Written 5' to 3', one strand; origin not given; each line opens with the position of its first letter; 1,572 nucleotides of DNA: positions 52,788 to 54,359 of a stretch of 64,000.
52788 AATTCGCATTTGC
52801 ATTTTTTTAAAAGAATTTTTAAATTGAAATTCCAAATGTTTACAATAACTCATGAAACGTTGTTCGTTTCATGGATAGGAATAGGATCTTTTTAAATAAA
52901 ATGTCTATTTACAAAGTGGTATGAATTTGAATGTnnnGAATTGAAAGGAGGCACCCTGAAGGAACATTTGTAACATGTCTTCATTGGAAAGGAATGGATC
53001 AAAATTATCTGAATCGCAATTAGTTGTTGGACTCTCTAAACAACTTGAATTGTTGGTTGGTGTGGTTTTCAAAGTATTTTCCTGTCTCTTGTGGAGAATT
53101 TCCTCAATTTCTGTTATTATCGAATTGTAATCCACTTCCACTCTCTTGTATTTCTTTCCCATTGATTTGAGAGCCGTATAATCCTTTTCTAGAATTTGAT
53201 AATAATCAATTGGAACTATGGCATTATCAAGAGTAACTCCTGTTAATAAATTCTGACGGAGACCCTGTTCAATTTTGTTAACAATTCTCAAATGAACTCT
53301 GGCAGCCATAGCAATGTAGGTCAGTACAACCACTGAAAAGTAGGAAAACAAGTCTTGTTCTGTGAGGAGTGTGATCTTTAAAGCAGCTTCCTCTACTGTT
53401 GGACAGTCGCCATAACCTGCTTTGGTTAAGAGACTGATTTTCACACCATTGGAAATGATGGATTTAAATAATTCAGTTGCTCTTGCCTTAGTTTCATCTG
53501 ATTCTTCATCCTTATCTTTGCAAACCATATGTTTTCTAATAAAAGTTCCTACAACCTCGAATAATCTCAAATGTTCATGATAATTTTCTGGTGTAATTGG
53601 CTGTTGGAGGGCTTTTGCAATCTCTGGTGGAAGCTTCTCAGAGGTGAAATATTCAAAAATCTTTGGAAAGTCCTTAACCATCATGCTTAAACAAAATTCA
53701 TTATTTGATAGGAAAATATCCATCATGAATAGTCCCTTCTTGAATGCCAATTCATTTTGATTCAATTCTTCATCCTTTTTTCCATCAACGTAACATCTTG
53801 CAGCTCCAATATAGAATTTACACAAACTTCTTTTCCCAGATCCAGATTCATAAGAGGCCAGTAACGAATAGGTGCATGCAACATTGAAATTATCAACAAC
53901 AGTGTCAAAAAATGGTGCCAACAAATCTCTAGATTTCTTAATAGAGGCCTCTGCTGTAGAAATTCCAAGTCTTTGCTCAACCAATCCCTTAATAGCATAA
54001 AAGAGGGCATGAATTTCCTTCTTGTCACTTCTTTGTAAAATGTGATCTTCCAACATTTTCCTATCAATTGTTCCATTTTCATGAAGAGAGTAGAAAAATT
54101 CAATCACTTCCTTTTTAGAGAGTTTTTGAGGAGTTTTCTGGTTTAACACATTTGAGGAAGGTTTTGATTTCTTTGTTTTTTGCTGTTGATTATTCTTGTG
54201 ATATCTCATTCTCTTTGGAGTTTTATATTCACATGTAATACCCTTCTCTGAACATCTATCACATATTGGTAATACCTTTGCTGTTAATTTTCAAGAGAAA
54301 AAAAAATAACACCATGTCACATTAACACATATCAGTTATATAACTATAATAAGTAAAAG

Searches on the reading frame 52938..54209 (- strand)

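Call 8: search_protein_families(library=pfam, max_evalue=1, proteins=[window:52938-54209:-])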
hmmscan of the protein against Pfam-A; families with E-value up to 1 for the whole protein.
window:52938-54209:- (424 aa): 2 families
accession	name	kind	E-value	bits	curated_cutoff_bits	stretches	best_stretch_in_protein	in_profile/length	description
PF12248.16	Methyltransf_FA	-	0.013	15.7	24.2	1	5-72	55-124/140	Farnesoic acid 0-methyl transferase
PF19610.4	DUF6115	-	0.12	13.2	27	1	337-421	29-112/134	Family of unknown function (DUF6115)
